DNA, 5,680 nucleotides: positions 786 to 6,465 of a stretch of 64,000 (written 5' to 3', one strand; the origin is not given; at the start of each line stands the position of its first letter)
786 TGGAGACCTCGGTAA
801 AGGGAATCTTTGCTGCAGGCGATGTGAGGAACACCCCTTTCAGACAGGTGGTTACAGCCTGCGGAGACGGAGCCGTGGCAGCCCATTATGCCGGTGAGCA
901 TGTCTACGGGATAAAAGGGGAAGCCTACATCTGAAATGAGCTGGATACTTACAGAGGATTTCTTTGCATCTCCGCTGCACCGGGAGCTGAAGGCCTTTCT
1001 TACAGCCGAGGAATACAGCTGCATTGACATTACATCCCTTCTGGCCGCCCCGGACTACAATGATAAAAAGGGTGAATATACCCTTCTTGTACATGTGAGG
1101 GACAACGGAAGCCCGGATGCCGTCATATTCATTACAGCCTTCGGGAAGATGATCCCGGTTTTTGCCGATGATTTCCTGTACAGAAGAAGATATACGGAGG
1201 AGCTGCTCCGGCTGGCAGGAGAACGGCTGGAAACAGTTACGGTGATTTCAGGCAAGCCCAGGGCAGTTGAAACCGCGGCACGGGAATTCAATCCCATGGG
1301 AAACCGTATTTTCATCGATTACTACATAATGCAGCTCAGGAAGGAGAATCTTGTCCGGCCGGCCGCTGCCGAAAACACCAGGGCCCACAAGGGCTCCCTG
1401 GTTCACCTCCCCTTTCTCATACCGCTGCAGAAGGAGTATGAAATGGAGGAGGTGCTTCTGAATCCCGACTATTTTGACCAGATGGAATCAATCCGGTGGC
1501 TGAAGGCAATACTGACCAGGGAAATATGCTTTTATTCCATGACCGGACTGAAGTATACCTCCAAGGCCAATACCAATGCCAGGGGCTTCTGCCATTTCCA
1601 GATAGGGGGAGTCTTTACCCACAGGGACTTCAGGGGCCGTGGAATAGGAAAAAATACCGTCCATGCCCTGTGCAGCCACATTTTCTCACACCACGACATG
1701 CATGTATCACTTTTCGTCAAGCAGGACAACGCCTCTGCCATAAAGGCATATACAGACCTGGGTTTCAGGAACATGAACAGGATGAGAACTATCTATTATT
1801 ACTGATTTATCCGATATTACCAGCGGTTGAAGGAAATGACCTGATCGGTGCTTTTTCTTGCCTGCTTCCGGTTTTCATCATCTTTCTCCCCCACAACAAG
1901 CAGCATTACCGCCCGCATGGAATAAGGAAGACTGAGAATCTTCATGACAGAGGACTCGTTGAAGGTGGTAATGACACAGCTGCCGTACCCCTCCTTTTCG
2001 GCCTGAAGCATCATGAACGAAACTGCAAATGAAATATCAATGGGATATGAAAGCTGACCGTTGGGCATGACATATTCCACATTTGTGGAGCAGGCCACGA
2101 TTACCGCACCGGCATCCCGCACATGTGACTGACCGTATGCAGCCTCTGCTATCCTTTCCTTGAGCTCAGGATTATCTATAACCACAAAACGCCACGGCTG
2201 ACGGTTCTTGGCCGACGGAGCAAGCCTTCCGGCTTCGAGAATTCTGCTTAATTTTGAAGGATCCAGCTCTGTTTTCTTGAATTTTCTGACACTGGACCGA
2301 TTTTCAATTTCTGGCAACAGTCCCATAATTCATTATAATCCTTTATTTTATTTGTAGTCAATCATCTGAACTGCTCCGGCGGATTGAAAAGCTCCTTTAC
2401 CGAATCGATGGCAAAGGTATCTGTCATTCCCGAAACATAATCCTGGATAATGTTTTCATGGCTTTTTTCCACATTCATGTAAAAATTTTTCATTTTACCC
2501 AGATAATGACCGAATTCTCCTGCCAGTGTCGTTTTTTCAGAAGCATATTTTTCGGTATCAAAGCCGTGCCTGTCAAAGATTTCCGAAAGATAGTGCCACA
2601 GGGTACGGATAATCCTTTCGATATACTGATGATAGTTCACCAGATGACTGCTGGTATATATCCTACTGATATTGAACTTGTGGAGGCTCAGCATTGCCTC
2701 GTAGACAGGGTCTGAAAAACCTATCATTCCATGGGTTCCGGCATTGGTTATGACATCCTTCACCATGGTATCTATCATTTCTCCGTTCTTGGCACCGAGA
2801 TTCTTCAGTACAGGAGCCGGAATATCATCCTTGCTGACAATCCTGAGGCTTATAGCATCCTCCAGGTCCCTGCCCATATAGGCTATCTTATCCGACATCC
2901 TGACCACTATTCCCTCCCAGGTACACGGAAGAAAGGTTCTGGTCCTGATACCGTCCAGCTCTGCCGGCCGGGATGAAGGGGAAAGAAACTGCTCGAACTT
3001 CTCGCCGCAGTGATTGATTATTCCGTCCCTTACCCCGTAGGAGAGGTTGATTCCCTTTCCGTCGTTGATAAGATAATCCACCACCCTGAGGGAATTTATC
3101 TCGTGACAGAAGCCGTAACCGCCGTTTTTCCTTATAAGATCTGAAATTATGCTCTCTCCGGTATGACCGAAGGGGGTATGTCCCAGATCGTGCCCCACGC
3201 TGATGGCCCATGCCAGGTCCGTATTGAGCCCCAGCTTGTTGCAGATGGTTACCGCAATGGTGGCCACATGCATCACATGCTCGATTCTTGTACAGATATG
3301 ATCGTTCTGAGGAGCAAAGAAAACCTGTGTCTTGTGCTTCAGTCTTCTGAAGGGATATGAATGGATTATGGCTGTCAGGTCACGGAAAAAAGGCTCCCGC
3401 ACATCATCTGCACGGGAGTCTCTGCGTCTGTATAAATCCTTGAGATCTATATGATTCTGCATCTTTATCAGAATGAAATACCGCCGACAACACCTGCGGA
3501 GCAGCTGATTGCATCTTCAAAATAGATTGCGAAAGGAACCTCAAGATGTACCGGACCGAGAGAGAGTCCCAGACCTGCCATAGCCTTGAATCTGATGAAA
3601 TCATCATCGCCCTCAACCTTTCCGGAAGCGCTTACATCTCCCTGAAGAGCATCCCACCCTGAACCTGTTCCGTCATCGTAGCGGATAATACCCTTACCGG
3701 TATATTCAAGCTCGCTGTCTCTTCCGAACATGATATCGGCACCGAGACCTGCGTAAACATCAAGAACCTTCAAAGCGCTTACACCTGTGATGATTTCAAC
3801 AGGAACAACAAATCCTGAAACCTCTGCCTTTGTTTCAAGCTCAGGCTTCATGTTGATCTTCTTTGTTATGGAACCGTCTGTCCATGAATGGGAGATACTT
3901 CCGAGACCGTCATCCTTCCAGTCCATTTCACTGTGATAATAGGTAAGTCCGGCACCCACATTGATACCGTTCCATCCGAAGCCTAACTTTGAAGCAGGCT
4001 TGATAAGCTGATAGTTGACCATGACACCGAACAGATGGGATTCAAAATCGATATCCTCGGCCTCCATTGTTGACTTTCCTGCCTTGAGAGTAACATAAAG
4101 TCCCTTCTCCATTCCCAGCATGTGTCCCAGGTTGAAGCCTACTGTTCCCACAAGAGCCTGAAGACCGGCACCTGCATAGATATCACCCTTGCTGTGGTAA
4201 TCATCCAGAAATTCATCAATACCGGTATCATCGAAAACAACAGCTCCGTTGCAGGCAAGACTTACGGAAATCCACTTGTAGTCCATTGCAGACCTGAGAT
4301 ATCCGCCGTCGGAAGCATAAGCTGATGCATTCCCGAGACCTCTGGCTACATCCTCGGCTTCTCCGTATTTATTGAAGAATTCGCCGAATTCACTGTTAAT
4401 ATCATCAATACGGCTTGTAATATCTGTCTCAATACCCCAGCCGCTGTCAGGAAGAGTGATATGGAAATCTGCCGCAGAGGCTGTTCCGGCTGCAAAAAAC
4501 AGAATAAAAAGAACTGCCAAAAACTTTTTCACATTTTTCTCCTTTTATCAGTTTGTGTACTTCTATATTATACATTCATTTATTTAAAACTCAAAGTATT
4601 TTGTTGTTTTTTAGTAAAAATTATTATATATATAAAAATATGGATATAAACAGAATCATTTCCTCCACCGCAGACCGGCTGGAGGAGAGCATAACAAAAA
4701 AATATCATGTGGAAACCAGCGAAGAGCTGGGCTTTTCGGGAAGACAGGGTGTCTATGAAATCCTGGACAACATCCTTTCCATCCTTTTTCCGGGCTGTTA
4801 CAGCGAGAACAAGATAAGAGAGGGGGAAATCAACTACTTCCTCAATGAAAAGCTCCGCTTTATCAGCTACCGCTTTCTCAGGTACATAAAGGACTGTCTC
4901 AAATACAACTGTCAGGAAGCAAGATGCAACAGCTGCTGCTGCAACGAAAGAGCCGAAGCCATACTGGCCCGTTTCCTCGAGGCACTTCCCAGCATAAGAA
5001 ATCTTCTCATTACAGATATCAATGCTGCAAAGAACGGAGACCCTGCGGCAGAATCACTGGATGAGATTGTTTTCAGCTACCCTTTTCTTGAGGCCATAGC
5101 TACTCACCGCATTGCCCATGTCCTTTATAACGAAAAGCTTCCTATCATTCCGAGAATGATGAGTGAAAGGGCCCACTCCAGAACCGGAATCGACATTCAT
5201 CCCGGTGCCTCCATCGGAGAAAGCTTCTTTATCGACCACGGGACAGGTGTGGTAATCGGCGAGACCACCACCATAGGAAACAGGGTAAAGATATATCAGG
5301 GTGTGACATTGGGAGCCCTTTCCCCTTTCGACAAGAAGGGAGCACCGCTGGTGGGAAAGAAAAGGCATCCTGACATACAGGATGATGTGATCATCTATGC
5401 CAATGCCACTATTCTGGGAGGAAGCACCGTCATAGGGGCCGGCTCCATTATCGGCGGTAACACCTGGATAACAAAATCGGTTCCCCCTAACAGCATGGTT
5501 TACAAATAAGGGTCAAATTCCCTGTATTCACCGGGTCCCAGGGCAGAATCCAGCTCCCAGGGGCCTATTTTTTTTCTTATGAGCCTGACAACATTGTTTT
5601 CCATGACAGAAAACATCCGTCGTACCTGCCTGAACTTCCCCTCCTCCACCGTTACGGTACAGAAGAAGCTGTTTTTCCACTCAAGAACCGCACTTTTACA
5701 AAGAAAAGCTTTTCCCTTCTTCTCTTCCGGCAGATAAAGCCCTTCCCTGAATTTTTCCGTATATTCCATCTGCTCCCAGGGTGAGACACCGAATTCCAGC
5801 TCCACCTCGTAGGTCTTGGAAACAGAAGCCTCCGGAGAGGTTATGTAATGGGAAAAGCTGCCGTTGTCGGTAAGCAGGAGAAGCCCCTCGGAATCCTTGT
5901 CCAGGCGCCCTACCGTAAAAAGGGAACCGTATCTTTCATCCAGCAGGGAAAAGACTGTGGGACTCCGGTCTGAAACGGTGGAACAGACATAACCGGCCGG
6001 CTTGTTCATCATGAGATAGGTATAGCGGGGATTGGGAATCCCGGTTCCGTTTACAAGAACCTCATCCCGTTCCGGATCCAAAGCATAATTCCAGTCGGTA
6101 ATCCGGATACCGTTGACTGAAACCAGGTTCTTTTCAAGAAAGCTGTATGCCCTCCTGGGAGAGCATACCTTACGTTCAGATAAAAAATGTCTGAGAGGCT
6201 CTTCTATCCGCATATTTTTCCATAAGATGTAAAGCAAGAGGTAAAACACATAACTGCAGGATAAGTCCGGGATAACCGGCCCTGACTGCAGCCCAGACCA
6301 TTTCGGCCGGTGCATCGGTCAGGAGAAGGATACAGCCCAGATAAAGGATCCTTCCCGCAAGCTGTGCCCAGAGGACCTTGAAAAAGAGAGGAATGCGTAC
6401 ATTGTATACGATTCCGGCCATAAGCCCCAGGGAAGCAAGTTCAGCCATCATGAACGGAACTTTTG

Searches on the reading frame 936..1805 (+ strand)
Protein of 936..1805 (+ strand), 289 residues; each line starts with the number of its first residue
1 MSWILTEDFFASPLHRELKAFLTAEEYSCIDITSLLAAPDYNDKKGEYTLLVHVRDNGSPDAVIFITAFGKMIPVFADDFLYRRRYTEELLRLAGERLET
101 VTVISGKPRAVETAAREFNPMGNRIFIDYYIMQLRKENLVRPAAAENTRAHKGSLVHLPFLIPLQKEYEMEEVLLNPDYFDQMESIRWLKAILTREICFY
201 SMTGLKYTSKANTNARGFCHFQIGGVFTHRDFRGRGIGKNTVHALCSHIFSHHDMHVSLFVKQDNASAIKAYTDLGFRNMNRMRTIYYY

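Call 48: search_protein_families(library=pfam, proteins=[window:936-1805:+], max_evalue=0.00001)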
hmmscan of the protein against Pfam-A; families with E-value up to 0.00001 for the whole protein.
window:936-1805:+ (289 aa): 3 families
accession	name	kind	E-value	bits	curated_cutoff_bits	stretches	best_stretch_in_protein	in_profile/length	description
PF08445.16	FR47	-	3.1e-09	37.1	22.1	1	223-280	24-80/86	FR47-like protein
PF00583.31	Acetyltransf_1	-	5.3e-09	36.8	20.7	1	220-277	59-116/116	Acetyltransferase (GNAT) family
PF13673.13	Acetyltransf_10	-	7.8e-07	29.6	23.6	1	222-284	53-114/128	Acetyltransferase (GNAT) domain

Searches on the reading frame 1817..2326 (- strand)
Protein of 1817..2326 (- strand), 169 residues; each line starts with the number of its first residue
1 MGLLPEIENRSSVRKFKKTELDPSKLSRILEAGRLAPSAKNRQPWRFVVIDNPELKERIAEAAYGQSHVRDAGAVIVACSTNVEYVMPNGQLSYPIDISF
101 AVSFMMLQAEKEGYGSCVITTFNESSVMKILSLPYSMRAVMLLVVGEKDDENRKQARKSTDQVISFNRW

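Call 48: search_protein_families(library=pfam, proteins=[window:1817-2326:-], max_evalue=0.00001)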
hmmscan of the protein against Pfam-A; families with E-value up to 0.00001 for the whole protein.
window:1817-2326:- (169 aa): 2 families
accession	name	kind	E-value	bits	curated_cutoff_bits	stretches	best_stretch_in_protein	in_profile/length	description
PF00881.29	Nitroreductase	-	3.3e-30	105.9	23.5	2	7-81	1-75/167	Nitroreductase family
PF14512.11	TM1586_NiRdase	-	4.5e-15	56.3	27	1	23-55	157-189/215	Putative TM nitroreductase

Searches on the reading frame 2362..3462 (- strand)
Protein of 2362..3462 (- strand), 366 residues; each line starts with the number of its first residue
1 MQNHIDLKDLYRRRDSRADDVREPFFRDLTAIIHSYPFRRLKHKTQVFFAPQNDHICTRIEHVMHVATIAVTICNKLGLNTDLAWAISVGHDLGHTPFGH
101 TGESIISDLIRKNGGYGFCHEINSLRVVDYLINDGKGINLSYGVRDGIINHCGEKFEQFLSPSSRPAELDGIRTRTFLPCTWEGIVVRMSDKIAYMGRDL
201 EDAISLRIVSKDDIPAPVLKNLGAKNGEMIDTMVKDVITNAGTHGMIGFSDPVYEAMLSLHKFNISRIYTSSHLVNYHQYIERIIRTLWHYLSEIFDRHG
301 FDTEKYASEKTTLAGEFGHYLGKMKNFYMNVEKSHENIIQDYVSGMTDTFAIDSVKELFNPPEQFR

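Call 48: search_protein_families(library=pfam, proteins=[window:2362-3462:-], max_evalue=0.00001)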
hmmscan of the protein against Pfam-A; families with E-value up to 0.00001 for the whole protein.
window:2362-3462:- (366 aa): 2 families
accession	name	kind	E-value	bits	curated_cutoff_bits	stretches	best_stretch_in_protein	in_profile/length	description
PF13286.11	HD_assoc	-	1.7e-08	35.3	22.2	1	247-355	1-89/91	Phosphohydrolase-associated domain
PF01966.28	HD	-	9.1e-08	32.8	22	1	59-107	1-49/116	HD domain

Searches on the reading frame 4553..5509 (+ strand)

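Call 48: search_protein_families(library=pfam, proteins=[window:4553-5509:+], max_evalue=0.00001)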
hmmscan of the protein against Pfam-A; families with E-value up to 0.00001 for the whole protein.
window:4553-5509:+ (318 aa): 1 family
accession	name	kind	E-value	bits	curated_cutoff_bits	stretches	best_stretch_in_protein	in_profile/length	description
PF00132.30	Hexapep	-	1.8e-08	34.2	27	0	219-254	2-35/36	Bacterial transferase hexapeptide (six repeats)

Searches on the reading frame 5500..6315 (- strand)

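Call 48: search_protein_families(library=pfam, proteins=[window:5500-6315:-], max_evalue=0.00001)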
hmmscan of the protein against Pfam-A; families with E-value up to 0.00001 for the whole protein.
window:5500-6315:- (271 aa): 1 family
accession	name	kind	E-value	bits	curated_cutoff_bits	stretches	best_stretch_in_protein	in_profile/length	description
PF00849.27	PseudoU_synth_2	-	9.9e-16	58.8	26.8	1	100-236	2-151/152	RNA pseudouridylate synthase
